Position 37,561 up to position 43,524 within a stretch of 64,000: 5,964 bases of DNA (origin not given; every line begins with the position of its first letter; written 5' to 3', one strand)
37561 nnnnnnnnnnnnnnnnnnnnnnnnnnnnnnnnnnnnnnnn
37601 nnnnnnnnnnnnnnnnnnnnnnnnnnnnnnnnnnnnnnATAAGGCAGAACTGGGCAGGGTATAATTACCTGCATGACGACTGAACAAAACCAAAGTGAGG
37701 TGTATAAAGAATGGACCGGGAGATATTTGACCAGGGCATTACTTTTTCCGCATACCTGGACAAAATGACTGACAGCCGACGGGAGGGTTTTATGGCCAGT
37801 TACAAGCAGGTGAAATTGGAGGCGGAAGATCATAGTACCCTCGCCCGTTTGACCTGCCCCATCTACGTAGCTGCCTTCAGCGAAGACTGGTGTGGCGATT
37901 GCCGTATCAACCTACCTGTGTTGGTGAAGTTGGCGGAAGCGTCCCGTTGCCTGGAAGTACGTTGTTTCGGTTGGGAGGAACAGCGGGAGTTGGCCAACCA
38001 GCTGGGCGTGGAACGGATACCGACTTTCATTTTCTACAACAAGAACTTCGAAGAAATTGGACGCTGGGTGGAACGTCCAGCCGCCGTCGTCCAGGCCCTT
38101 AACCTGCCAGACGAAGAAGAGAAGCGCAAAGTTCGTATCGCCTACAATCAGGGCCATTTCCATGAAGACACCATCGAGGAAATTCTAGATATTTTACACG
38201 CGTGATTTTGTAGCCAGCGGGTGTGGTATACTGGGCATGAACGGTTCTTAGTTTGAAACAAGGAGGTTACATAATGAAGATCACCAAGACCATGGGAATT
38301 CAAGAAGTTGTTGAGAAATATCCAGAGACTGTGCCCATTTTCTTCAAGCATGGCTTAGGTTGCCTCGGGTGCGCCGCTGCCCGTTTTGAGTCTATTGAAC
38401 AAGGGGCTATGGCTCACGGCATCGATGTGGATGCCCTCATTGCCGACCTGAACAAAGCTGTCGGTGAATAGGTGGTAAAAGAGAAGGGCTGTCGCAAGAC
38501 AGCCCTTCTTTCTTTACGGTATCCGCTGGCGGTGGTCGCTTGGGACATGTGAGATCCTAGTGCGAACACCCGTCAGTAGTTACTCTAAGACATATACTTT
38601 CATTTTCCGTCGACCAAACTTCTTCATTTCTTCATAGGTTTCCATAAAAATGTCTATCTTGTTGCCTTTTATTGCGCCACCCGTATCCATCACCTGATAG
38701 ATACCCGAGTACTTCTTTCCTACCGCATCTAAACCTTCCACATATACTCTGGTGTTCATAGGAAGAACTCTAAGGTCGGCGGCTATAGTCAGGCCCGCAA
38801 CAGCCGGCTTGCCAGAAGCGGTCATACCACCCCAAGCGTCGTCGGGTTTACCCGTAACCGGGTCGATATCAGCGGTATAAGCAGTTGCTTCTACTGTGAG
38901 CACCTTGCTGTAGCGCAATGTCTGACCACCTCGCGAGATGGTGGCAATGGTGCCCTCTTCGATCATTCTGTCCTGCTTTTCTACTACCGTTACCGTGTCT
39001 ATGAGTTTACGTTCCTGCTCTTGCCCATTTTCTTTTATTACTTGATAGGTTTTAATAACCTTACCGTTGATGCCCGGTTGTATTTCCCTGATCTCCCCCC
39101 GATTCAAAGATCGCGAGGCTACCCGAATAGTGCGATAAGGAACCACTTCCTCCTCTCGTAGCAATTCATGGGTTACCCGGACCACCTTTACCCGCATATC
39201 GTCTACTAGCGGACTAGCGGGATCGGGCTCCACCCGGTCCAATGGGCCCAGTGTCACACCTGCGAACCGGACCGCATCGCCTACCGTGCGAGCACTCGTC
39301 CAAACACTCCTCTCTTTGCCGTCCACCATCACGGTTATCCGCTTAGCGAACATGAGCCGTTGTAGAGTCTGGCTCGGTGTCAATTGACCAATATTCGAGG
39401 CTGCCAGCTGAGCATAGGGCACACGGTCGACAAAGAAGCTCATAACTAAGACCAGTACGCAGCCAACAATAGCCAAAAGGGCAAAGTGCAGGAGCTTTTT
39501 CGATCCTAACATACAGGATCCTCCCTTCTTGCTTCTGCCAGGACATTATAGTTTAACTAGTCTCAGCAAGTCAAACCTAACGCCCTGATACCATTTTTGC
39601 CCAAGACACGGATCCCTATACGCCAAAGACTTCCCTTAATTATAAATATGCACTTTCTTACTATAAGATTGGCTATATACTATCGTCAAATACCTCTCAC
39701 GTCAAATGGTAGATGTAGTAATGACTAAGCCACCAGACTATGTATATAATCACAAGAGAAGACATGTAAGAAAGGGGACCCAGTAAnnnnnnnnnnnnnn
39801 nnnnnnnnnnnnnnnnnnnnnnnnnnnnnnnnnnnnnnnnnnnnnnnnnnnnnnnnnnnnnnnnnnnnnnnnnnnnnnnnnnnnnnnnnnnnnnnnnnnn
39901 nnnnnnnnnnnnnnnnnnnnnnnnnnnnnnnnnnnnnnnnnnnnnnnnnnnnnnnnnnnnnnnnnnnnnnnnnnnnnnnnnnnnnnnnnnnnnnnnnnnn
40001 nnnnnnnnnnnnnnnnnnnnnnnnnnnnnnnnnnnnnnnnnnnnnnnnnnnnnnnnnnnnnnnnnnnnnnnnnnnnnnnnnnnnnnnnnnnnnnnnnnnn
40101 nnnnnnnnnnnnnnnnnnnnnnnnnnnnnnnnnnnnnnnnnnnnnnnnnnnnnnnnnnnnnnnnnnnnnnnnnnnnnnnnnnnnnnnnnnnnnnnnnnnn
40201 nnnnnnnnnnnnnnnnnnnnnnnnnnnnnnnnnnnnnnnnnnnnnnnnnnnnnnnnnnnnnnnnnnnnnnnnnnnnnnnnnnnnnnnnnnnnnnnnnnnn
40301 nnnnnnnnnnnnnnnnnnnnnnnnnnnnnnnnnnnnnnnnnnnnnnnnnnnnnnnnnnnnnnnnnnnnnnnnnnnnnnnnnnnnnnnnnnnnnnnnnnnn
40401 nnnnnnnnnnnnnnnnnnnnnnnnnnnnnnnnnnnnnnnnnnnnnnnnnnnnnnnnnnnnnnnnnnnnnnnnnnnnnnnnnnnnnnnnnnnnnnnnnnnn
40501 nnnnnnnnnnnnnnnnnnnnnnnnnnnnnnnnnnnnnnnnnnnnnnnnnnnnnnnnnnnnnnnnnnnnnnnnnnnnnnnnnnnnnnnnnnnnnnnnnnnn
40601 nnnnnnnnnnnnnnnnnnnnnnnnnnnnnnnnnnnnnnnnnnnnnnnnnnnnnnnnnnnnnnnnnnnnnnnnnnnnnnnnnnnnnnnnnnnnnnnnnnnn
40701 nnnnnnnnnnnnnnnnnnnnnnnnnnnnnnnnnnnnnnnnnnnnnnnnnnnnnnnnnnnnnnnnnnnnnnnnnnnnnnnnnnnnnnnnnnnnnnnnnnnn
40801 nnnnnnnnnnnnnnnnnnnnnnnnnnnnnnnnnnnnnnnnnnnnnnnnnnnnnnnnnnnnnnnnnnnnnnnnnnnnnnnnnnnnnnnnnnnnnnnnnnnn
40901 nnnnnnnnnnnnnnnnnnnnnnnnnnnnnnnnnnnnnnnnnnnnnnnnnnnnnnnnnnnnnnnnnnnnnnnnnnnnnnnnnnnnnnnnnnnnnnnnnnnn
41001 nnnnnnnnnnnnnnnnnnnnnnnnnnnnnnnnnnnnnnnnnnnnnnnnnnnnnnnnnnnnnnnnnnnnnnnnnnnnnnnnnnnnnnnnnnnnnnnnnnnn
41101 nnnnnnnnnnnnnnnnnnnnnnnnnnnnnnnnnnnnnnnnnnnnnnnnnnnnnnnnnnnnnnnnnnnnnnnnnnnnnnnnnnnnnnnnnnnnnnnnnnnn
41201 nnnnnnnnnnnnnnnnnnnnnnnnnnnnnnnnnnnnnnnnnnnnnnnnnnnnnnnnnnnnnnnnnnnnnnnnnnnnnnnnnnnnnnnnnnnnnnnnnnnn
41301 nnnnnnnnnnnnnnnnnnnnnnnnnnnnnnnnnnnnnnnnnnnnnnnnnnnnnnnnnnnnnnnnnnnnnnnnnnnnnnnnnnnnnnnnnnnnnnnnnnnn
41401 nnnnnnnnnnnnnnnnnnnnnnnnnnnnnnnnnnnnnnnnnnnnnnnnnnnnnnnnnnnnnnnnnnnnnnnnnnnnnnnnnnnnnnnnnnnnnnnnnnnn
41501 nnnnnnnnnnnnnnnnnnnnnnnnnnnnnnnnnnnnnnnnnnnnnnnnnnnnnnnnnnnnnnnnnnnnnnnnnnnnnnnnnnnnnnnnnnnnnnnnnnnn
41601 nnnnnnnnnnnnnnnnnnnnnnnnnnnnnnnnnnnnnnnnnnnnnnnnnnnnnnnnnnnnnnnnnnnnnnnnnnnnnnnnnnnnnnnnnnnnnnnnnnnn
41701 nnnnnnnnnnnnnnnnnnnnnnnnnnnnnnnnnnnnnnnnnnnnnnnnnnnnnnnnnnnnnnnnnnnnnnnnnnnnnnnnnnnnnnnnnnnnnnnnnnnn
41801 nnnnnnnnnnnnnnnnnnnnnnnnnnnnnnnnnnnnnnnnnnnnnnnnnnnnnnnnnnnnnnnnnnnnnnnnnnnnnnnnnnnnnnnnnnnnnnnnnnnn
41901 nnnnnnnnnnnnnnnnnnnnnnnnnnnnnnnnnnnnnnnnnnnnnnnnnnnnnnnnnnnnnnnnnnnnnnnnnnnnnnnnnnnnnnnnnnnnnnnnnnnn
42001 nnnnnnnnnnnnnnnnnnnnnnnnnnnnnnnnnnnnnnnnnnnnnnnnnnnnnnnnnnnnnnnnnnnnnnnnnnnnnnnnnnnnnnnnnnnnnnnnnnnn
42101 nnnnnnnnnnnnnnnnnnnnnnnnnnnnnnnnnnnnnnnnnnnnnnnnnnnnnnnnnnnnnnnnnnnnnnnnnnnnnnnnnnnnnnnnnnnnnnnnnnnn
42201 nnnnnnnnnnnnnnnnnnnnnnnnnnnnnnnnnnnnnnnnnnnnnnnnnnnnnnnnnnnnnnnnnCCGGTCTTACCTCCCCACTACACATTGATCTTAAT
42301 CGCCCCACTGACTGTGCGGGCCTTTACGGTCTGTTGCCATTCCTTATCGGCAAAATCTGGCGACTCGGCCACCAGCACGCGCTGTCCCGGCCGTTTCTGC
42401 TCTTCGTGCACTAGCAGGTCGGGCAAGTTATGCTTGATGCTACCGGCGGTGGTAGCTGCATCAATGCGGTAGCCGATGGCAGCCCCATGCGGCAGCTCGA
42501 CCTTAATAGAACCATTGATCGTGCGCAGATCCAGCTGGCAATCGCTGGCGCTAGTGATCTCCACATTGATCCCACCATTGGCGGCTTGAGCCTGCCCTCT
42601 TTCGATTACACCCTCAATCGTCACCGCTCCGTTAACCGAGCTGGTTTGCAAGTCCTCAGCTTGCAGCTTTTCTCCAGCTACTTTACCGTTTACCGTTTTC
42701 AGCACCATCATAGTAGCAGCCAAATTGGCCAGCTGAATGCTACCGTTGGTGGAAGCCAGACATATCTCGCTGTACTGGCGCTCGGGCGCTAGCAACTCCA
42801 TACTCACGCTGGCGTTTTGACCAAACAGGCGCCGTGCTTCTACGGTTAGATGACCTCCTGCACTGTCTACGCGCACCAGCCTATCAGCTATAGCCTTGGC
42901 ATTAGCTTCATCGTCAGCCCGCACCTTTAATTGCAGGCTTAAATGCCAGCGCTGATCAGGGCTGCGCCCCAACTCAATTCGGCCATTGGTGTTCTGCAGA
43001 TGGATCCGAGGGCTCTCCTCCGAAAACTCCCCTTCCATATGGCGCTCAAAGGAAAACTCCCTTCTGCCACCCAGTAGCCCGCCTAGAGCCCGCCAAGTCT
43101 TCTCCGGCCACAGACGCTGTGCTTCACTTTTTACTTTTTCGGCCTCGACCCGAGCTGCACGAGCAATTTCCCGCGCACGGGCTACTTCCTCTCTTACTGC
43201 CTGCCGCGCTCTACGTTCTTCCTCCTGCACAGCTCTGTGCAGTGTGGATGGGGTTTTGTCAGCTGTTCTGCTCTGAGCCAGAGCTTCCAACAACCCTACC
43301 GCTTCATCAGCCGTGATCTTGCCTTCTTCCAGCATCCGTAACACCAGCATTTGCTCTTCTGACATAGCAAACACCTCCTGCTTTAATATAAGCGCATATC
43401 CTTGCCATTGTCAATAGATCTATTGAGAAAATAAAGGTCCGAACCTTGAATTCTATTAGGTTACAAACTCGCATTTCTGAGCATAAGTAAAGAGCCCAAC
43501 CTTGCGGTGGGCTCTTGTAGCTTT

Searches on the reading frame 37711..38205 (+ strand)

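Call 64: search_protein_families(library=pfam, proteins=[window:37711-38205:+], max_evalue=0.000001)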
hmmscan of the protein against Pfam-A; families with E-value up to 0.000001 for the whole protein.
window:37711-38205:+ (164 aa): 2 families
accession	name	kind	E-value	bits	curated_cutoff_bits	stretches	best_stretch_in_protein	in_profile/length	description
PF14595.12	Thioredoxin_9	-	4.4e-30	104.7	25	1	9-130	1-125/129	Thioredoxin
PF00085.26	Thioredoxin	-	2.8e-08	34.1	23.5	1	51-113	20-83/103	Thioredoxin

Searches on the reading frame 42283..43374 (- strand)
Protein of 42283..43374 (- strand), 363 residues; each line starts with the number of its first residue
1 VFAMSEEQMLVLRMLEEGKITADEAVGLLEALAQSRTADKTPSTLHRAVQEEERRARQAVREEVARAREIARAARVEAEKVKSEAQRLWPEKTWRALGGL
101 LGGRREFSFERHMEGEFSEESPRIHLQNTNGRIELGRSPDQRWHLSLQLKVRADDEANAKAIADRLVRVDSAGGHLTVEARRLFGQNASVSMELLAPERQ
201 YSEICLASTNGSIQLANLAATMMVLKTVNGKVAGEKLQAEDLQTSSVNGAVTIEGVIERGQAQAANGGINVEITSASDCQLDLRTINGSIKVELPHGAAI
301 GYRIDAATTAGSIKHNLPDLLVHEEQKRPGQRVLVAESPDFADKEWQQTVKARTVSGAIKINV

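Call 64: search_protein_families(library=pfam, proteins=[window:42283-43374:-], max_evalue=0.000001)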
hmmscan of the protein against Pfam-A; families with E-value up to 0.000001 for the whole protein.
window:42283-43374:- (363 aa): 2 families
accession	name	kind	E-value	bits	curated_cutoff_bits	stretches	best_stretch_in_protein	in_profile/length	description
PF13349.12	DUF4097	-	3.8e-09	36.7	22.9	1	180-361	93-246/247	Toastrack DUF4097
PF22746.1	SHOCT-like_DUF2089-C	-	7e-08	32.3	27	1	6-33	1-28/32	SHOCT-like domain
